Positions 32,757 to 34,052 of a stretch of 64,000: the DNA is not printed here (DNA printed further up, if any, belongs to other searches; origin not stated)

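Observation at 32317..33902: Split mnmC: standalone FAD oxidase translationally coupled to an MnmM (YtqB-type) methyltransferase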

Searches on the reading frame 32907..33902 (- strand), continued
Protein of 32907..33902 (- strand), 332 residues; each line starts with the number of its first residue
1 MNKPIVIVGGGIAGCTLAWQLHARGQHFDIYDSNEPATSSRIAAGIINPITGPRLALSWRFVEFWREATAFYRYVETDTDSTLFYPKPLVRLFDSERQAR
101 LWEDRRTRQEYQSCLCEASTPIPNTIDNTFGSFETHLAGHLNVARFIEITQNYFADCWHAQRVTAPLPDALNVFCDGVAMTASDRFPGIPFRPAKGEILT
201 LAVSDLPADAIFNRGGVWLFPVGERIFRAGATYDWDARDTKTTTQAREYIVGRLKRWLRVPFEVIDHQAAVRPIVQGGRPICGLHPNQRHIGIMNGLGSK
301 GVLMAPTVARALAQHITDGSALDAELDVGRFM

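Call 23: search_solved_structures(query=A1, max_evalue=0.001, show_alignments=0)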
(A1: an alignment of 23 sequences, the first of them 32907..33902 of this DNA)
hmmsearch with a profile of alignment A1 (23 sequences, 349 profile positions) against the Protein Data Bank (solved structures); distinct sequences matched with E-value up to 0.001: 25.
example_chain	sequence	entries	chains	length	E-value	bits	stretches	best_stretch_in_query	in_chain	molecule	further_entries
6j38_A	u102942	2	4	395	2.9e-19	72.7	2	208-337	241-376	FAD-dependent glycine oxydase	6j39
3if9_A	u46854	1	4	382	4.2e-15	59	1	4-336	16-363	Glycine oxidase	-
1ryi_A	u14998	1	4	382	5.3e-15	58.7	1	4-336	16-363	GLYCINE OXIDASE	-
9woz_A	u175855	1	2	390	6.1e-15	58.5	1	4-336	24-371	Glycine oxidase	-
1ng3_A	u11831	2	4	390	1.1e-14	57.7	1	4-336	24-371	Glycine oxidase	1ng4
7cyx_A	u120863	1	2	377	1.2e-14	57.5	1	4-336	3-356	Glycine oxidase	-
6pxs_A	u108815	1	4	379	2e-13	53.5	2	7-54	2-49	FAD dependent oxidoreductase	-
4ysh_A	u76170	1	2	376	2.2e-11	46.8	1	4-333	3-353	Glycine oxidase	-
22zt_A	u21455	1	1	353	1.8e-10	43.8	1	7-336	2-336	Predicted D-Amino Acid Dehydrogenase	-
3pvc_A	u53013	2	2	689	1.2e-09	41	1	7-305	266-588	tRNA 5-methylaminomethyl-2-thiouridine biosynthesis bifunctional protein mnmC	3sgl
3awi_A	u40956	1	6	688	4.4e-08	35.9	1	5-305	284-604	tRNA 5-methylaminomethyl-2-thiouridine biosynthesis bifunctional protein mnmC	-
3ps9_A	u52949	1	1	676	6.8e-08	35.3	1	5-305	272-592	tRNA 5-methylaminomethyl-2-thiouridine biosynthesis bifunctional protein mnmC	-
4p9s_A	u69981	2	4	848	8.9e-07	31.6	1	5-119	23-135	Dimethylglycine dehydrogenase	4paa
4pab_A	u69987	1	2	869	9.1e-07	31.6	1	5-119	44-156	Dimethylglycine dehydrogenase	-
5l46_A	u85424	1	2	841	1.9e-06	30.5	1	5-120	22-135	Dimethylglycine dehydrogenase, mitochondrial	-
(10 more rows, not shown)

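Call 26: find_encoding_contigs(protein=P0121, flank=10000, max_places=3)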
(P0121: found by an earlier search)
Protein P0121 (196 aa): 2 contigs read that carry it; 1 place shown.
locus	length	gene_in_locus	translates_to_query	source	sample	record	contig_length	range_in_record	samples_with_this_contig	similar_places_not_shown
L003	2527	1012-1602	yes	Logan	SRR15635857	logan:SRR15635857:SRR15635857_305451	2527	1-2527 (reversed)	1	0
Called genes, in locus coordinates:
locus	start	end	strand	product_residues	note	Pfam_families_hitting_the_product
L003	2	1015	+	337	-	?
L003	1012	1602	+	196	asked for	PF01795:Methyltransf_5 (faint), PF13649:Methyltransf_25 (weak), PF06962:rRNA_methylase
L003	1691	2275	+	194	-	PF04542:Sigma70_r2, PF08281:Sigma70_r4_2, PF04545:Sigma70_r4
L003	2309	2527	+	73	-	?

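Call 32: find_related_loci(query=A1, collection=genome_contigs, flank=4000)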
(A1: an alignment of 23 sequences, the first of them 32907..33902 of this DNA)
Query A1 (332 aa) in genome_contigs; peptide patterns used: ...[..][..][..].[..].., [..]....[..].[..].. (x = any residue, [..] = any of these).
599 stretches matched a pattern (row limit reached: there are more); 546 encode a relative of the query (tblastn E <= 1e-3); the best 80 are kept; 80 distinct loci.
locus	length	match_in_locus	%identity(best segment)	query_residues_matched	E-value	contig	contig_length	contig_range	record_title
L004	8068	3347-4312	45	7-328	2e-94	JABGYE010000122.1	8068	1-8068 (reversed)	MAG: Akkermansiaceae bacterium isolate SI034_bin91 k141_1871908, whole genome shotgun sequence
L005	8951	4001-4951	45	7-323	1e-93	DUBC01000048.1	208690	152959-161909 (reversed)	MAG TPA_asm: Verrucomicrobiales bacterium isolate UWMA-0292 NODE_67_length_208690_cov_0.239708, whole genome shotgun seq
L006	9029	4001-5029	40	6-330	9e-77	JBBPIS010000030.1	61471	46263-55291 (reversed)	MAG: Planctomycetota bacterium isolate BPF1-02-04_bin_2 NODE_53_length_61471_cov_9.931028, whole genome shotgun sequence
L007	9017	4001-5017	41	5-326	4e-75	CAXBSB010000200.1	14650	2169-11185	MAG TPA_asm: uncultured Schlesneria sp. isolate SRR1793862_metabat2_18 genome assembly, contig: ERZ2944670.399, whole ge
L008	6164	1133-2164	38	5-330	1e-74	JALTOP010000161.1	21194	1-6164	MAG: Planctomycetaceae bacterium isolate S139_metabat2_scaf2bin.267 S139_NODE_1864_length_21194_cov_1.705748, whole geno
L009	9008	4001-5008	39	6-323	1e-72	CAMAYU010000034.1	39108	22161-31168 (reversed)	MAG: Schlesneria paludicola DSM 18645 isolate MH-08apr19-81 genome assembly, contig: MH-08apr19-C2297, whole genome shot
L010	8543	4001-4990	44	4-328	3e-72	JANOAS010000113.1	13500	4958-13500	MAG: bacterium isolate VAR_18_metabat_284 VAR_18_k141_917449, whole genome shotgun sequence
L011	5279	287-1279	41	5-313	3e-71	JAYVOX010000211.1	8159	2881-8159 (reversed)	MAG: Schlesneria sp. isolate GL72_DN_concoct_9_sub GL72_DN_concoct_9_sub_210, whole genome shotgun sequence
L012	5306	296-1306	42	6-328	3e-71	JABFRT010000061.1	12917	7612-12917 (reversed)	MAG: Hyphomicrobium sp. isolate P-RSF-NP-07 c_000000001891, whole genome shotgun sequence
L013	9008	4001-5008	40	1-325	1e-70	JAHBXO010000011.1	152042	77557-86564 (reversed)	MAG: Gemmataceae bacterium isolate ACE_PLA22 PLA22_11, whole genome shotgun sequence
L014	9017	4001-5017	41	6-330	3e-70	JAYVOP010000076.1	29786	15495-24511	MAG: Verrucomicrobiales bacterium isolate GL72_DN_concoct_184 GL72_DN_concoct_184_75, whole genome shotgun sequence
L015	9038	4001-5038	34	4-330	1e-69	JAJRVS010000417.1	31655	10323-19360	MAG: Verrucomicrobia bacterium isolate Dive96_bin10.62 k141_5210279, whole genome shotgun sequence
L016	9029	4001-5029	39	5-327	5e-69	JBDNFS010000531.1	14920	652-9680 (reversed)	MAG: Planctomycetaceae bacterium isolate concoct.155.ELB k141_737320, whole genome shotgun sequence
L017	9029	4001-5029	37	6-330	8e-69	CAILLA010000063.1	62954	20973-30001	MAG: uncultured Schlesneria sp. isolate Umea3_bin-3867 genome assembly, contig: bin-3867:063/307, whole genome shotgun s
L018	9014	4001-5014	39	6-326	4e-68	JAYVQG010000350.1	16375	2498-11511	MAG: Limnoglobus sp. isolate GL72_UP_concoct_246 GL72_UP_concoct_246_349, whole genome shotgun sequence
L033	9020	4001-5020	37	5-330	9e-65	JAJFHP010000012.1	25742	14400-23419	MAG: Hyphomicrobiales bacterium isolate OFTM203 OFTM203_11, whole genome shotgun sequence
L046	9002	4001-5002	38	6-326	5e-62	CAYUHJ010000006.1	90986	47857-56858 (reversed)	MAG TPA_asm: uncultured Alcaligenaceae bacterium isolate binchicken_co311_143 genome assembly, contig: NODE_459_length_9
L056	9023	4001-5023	34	6-332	3e-59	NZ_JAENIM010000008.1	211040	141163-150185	Persicirhabdus sediminis strain _KCTC 22039 726, whole genome shotgun sequence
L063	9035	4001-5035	34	5-332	1e-58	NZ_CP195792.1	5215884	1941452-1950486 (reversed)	Planctomicrobium sp. SH664 chromosome, complete genome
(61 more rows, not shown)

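Call 35: predict_structure(alignment_id=A1)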
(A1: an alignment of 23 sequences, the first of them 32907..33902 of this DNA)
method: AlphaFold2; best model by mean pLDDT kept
length: 332 residues; sequences in the alignment: 23
mean_pLDDT: 93.4   pTM: 0.92
mean pLDDT of the five models: 93.4, 93.3, 92.8, 92.6, 92.0
residues with pLDDT >= 90: 265; 70-90: 66; 50-70: 1; < 50: 0
segments of 3 or more residues with pLDDT < 50: none
pLDDT, mean of each block of 10 residues (from residue 1): 91 98 97 86 92 92 96 98 95 96 94 85 94 94 96 98 93 92 88 93 90 94 93 84 95 97 96 87 96 92 97 97 95 90
secondary structure, 60 per line:
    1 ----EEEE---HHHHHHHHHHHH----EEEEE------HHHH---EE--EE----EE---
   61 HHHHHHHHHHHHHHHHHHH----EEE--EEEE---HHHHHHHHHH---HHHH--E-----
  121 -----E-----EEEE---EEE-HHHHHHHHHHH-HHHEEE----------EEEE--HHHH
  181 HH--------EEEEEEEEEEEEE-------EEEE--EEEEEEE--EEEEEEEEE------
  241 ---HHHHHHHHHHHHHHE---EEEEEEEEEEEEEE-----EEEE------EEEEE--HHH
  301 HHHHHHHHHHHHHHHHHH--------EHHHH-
elements in order: E5-8 H12-23 E28-32 H39-42 H61-79 E84-86 E89-92 H96-105 H109-112 E132-135 E139-141 H143-153 E158-160 E171-174 H177-182 E191-203 E211-214 E217-223 E226-234 H244-257 E262-275 E281-284 E291-295 H298-318 H328-331

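Call 39: fold_search(model_id=the predicted structure, library=pdb)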
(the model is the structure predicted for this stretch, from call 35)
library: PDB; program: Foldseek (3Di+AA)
matches with E <= 10: 1944; with E <= 0.001: 686
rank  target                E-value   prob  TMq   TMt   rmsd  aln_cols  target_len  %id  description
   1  6j39_B                2.4e-19  1.00  0.83  0.77   3.8       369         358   20  Crystal structure of CmiS2 with inhibitor (released 2019-06-12)
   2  4ysh_B                1.7e-18  1.00  0.82  0.75   4.0       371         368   16  Crystal structure of glycine oxidase from Geobacillus kaustophilus (released 2016-03-23)
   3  6j38_B                2.3e-18  1.00  0.84  0.79   3.6       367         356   20  Crystal structure of CmiS2 (released 2019-06-12)
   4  6j38_A                2.7e-18  1.00  0.83  0.75   3.7       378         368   18  Crystal structure of CmiS2 (released 2019-06-12)
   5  6pxs_A                4.2e-18  1.00  0.82  0.74   3.8       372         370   16  Crystal structure of iminodiacetate oxidase (IdaA) from Chelativorans sp. BNC1 (released 2019-10-16)
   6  7exs                  5.3e-18  1.00  0.74  0.67   6.0       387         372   17  Thermomicrobium roseum sarcosine oxidase mutant - S320R (released 2021-07-28)
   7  6pxs_C                8.2e-18  1.00  0.81  0.74   3.8       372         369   15  Crystal structure of iminodiacetate oxidase (IdaA) from Chelativorans sp. BNC1 (released 2019-10-16)
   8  3if9_C                8.7e-18  1.00  0.80  0.74   4.4       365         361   16  Crystal structure of Glycine Oxidase G51S/A54R/H244A mutant in complex with inhibitor glycolate (released 2009-10-27)
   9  4ysh_A                1.3e-17  1.00  0.82  0.74   4.3       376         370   16  Crystal structure of glycine oxidase from Geobacillus kaustophilus (released 2016-03-23)
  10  1ng3_A                1.5e-17  1.00  0.80  0.74   4.6       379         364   16  Complex of ThiO (glycine oxidase) with acetyl-glycine (released 2003-04-08)
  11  3if9_D                3.5e-17  1.00  0.77  0.72   5.0       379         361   16  Crystal structure of Glycine Oxidase G51S/A54R/H244A mutant in complex with inhibitor glycolate (released 2009-10-27)
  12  3if9_B                4.0e-17  1.00  0.81  0.75   4.4       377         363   15  Crystal structure of Glycine Oxidase G51S/A54R/H244A mutant in complex with inhibitor glycolate (released 2009-10-27)
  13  1ryi_A                4.0e-17  1.00  0.79  0.72   4.4       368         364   15  STRUCTURE OF GLYCINE OXIDASE WITH BOUND INHIBITOR GLYCOLATE (released 2005-02-22)
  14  3if9_A                5.0e-17  1.00  0.75  0.69   4.9       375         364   14  Crystal structure of Glycine Oxidase G51S/A54R/H244A mutant in complex with inhibitor glycolate (released 2009-10-27)
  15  7cyx_A                5.7e-17  1.00  0.80  0.73   3.5       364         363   15  Crystal strcuture of Glycine oxidase from Bacillus cereus ATCC 14579 (released 2020-10-14)
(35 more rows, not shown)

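Call 41: search_dna_similar(query=window:32907-33902:-, collection=plasmids, mode=protein, max_evalue=0.001, max_rows=30)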
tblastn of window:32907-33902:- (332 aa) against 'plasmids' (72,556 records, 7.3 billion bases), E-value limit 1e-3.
No match.

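Call 44: find_homologous_proteins(query=P0121, max_evalue=0.00001)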
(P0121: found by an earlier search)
Query P0121 (196 aa): 4150 proteins with E <= 0.00001 among 4826 candidates; the best 120 are listed.
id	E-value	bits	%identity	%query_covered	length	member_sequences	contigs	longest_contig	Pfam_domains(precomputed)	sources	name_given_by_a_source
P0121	7.4e-124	428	100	100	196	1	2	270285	PF01795.26,PF06962.19,PF13649.13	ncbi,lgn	-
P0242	6.6e-44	168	48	83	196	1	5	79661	PF13847.13,PF01795.26,PF06962.19,PF13649.13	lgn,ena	-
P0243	7.4e-44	168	44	95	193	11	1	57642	PF06962.19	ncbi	-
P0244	7.5e-44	168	43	96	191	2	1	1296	PF13847.13,PF01795.26,PF06962.19,PF13649.13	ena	-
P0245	1.3e-43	167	43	97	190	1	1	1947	PF13847.13,PF01795.26,PF06962.19,PF13649.13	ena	-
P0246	1.4e-43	167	45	98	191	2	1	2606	PF13847.13,PF01795.26,PF06962.19,PF13649.13,PF01728.26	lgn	-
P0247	1.8e-43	166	48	97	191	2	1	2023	PF06962.19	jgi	jgi:predicted methyltransferase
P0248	2.1e-43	166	49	94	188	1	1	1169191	PF13847.13,PF06962.19,PF13649.13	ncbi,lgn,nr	ncbi:methyltransferase domain-containing protein [bacterium]|nr:methyltransferase domain-containing 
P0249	2.9e-43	166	45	98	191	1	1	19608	PF13847.13,PF01795.26,PF06962.19,PF13649.13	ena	-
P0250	4.5e-43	165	51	78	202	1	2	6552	PF13847.13,PF01795.26,PF06962.19,PF13649.13,PF01189.24,PF01209.25,PF08242.19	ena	-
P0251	6.4e-43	165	47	83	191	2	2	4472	PF13847.13,PF01795.26,PF06962.19,PF13649.13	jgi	-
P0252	1.2e-42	164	49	82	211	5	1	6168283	PF13847.13,PF06962.19,PF13649.13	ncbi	-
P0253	1.3e-42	164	48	93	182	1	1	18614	PF13847.13,PF06962.19,PF13649.13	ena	-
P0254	2.0e-42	163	43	96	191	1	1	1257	PF13847.13,PF01795.26,PF06962.19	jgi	jgi:tRNA A58 N-methylase Trm61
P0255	2.6e-42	162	44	95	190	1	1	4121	PF06962.19,PF13649.13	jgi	-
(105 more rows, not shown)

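Call 58: find_encoding_contigs(protein=P0002, flank=4000, max_places=2)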
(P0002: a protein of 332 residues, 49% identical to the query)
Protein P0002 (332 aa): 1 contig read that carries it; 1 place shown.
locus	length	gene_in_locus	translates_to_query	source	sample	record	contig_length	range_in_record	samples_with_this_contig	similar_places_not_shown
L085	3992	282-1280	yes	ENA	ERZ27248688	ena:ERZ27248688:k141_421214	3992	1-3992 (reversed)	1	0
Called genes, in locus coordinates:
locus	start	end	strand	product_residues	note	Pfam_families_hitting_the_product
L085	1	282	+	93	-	?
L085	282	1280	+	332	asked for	PF01266:DAO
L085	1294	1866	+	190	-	PF06962:rRNA_methylase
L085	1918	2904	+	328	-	PF13593:SBF_like, PF01758:SBF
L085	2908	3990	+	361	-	?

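Call 59: find_encoding_contigs(protein=P0004, flank=5000, max_places=2)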
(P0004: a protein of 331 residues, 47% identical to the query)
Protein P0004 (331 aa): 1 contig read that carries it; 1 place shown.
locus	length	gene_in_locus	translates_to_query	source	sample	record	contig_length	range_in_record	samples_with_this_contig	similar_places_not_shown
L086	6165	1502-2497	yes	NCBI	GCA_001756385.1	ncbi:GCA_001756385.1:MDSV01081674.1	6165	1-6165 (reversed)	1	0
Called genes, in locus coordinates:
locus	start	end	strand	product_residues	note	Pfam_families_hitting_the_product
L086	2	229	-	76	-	?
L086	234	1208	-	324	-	PF00389:2-Hacid_dh, PF02826:2-Hacid_dh_C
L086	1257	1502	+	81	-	-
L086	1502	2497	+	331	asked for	PF00890:FAD_binding_2 (weak), PF01266:DAO, PF01494:FAD_binding_3 (weak), PF13450:NAD_binding_8 (weak), PF01266:DAO (weak)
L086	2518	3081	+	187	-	PF13847:Methyltransf_31, PF06962:rRNA_methylase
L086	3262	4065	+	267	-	PF01758:SBF, PF13593:SBF_like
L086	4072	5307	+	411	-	PF01244:Peptidase_M19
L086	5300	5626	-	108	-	PF02575:YbaB_DNA_bd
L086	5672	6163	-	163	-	?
